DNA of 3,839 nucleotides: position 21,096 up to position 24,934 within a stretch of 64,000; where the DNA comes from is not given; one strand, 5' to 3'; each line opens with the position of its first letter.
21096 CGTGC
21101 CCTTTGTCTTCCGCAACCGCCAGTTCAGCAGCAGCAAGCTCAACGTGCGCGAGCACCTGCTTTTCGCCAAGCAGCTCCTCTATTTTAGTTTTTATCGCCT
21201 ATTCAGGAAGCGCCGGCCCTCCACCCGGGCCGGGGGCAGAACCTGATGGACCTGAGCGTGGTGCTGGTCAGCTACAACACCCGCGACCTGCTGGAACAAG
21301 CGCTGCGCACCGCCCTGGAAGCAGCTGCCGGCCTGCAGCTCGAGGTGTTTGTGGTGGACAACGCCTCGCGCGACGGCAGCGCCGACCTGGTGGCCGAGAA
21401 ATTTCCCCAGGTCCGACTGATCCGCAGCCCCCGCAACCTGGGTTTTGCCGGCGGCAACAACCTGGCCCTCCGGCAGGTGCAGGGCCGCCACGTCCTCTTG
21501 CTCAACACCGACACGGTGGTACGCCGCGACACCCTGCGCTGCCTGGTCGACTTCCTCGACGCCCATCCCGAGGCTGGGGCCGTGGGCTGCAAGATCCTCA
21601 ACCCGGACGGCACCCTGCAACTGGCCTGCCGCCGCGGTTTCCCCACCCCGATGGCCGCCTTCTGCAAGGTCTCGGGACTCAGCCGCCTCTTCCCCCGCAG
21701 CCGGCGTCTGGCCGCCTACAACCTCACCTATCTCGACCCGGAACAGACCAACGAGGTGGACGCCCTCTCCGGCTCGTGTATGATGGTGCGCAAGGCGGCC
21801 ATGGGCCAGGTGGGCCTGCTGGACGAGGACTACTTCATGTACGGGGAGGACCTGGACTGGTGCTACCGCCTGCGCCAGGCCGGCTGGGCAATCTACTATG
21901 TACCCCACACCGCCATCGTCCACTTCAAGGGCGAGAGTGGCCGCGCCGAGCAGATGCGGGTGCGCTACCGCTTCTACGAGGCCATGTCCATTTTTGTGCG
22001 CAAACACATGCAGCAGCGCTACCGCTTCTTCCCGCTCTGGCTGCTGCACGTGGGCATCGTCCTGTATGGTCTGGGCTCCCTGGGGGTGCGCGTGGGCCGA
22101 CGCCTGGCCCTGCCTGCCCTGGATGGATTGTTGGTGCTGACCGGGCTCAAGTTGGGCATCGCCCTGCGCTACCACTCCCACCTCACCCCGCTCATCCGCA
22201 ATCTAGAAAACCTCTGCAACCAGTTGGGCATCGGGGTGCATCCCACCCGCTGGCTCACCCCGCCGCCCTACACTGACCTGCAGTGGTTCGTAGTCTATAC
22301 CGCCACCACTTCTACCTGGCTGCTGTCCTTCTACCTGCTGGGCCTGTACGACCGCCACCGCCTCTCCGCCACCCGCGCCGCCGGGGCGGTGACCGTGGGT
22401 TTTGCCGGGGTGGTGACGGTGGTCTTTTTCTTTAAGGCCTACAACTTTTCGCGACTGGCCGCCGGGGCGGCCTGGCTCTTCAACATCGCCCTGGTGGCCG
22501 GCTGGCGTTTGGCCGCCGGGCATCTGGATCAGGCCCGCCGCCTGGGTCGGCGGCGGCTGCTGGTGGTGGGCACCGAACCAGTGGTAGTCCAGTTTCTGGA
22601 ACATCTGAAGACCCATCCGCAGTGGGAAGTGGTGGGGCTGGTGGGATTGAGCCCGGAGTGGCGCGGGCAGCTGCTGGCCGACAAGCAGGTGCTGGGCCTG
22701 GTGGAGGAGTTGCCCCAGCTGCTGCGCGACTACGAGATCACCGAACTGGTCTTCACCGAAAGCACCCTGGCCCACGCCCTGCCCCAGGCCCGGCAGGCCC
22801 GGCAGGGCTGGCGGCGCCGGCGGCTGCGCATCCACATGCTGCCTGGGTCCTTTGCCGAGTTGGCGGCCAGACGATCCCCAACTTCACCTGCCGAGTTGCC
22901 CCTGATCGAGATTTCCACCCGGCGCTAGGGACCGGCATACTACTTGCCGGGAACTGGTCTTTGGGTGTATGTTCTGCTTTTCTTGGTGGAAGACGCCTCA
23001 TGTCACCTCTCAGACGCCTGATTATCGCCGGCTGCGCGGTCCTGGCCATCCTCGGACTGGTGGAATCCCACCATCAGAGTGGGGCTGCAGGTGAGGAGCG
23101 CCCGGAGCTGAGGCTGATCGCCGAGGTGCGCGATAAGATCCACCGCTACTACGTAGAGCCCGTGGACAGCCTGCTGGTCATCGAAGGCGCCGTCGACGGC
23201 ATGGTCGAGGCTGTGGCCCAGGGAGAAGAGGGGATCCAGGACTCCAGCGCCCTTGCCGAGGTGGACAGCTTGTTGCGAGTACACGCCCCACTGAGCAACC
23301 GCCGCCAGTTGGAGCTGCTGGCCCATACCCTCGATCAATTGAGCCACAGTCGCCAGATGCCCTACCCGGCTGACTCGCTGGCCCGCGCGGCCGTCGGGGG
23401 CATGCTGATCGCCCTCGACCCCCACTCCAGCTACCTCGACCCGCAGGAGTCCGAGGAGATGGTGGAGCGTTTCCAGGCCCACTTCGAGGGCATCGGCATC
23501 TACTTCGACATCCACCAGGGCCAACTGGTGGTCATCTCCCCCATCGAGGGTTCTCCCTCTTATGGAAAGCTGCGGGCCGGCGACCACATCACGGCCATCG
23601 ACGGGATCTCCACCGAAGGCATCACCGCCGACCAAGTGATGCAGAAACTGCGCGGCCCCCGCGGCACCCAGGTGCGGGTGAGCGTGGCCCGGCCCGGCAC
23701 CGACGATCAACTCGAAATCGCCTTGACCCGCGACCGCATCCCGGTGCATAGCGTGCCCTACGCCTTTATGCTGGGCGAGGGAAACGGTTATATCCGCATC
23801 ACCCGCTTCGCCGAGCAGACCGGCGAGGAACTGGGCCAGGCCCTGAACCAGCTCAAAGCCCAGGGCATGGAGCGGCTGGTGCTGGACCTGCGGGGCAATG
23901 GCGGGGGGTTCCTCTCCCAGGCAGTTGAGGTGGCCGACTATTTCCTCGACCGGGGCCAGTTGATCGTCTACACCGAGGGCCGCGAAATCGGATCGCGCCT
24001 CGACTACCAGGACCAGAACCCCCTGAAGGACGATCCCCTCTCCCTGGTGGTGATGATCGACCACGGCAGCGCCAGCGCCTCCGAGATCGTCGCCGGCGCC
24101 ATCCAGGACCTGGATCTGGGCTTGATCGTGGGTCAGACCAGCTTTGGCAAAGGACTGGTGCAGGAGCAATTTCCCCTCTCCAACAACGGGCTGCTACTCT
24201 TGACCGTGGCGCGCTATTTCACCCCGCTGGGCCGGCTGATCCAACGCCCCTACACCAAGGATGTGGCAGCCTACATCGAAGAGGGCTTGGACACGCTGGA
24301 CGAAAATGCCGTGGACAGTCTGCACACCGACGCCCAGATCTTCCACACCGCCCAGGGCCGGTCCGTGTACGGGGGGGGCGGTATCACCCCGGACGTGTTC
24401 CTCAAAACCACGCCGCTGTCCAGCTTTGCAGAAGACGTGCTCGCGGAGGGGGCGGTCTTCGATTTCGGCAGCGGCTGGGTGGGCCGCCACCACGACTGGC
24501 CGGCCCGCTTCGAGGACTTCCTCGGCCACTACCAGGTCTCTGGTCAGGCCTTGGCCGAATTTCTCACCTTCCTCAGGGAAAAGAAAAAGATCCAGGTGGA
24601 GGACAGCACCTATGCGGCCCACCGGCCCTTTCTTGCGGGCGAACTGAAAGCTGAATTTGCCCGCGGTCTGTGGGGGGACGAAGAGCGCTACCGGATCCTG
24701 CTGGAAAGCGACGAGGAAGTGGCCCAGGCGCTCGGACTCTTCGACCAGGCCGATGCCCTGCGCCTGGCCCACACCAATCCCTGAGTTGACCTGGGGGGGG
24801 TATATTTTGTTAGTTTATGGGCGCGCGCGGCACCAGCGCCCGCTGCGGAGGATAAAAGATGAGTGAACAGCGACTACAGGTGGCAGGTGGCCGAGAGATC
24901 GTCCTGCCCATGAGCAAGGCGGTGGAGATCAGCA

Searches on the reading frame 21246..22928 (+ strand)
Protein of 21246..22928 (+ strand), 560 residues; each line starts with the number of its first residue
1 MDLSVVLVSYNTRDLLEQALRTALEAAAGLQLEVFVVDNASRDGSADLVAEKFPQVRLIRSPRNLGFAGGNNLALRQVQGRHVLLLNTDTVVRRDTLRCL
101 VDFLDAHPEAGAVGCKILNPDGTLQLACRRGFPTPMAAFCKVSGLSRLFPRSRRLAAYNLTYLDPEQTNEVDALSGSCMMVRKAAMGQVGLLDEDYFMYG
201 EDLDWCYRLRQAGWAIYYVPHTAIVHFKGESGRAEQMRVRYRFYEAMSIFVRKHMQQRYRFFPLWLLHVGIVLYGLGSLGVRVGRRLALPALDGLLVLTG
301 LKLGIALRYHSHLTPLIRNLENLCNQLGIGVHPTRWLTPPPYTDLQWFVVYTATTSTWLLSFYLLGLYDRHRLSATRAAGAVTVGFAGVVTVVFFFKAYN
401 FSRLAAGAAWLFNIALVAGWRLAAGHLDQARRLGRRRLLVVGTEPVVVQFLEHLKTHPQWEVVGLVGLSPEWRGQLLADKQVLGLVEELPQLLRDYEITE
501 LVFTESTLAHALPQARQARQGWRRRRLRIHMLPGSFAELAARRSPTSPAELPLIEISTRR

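Call 39: search_protein_families(library=pfam, proteins=[window:21246-22928:+], max_evalue=0.0001)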
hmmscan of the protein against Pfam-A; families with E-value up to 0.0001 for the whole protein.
window:21246-22928:+ (560 aa): 3 families
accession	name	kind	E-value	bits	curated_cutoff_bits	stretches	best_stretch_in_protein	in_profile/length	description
PF00535.33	Glycos_transf_2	-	1.1e-22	81.2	23.3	1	4-185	1-163/168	Glycosyl transferase family 2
PF13641.12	Glyco_tranf_2_3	-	4.5e-22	79.6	27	1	3-231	3-216/230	Glycosyltransferase like family 2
PF13632.12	Glyco_trans_2_3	-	1.1e-08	35.6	27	1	82-264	1-142/198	Glycosyl transferase family group 2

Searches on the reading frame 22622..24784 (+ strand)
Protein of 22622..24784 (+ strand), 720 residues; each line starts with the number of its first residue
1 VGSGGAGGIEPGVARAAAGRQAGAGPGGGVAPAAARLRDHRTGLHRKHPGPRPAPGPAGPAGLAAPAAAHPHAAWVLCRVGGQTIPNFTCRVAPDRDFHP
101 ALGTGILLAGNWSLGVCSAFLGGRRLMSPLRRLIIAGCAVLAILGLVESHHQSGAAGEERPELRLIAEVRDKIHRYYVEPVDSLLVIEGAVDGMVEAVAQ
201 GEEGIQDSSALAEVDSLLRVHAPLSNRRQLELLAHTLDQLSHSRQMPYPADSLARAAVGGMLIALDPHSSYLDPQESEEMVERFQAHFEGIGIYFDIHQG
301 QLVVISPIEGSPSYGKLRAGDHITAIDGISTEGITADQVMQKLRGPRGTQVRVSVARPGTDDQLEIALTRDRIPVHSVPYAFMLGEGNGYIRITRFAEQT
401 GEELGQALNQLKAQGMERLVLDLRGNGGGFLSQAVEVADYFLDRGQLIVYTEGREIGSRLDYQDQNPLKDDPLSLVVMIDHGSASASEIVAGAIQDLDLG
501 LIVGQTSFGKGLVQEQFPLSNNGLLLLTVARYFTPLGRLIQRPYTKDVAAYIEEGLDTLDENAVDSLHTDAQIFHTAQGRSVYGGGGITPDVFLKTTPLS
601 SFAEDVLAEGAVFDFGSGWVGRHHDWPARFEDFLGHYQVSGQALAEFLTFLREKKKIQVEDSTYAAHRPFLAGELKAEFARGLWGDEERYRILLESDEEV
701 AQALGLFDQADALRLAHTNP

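Call 39: search_protein_families(library=pfam, proteins=[window:22622-24784:+], max_evalue=0.0001)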
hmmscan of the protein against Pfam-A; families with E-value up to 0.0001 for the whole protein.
window:22622-24784:+ (720 aa): 5 families
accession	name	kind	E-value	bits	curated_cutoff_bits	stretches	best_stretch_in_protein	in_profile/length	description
PF03572.23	Peptidase_S41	-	1.6e-47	161.6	24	1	389-542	3-156/165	Peptidase family S41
PF13180.12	PDZ_2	-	6.2e-08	33.3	27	1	290-368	2-80/80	PDZ domain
PF17820.7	PDZ_6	-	9.3e-08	32.1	27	1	304-357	2-54/54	PDZ domain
PF00595.29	PDZ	-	4.6e-07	30.5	23.2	1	299-355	20-80/81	PDZ domain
PF22694.1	CtpB_N-like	-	5.2e-07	30.5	27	0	155-197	30-72/85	Activating protease CtpB N-terminal domain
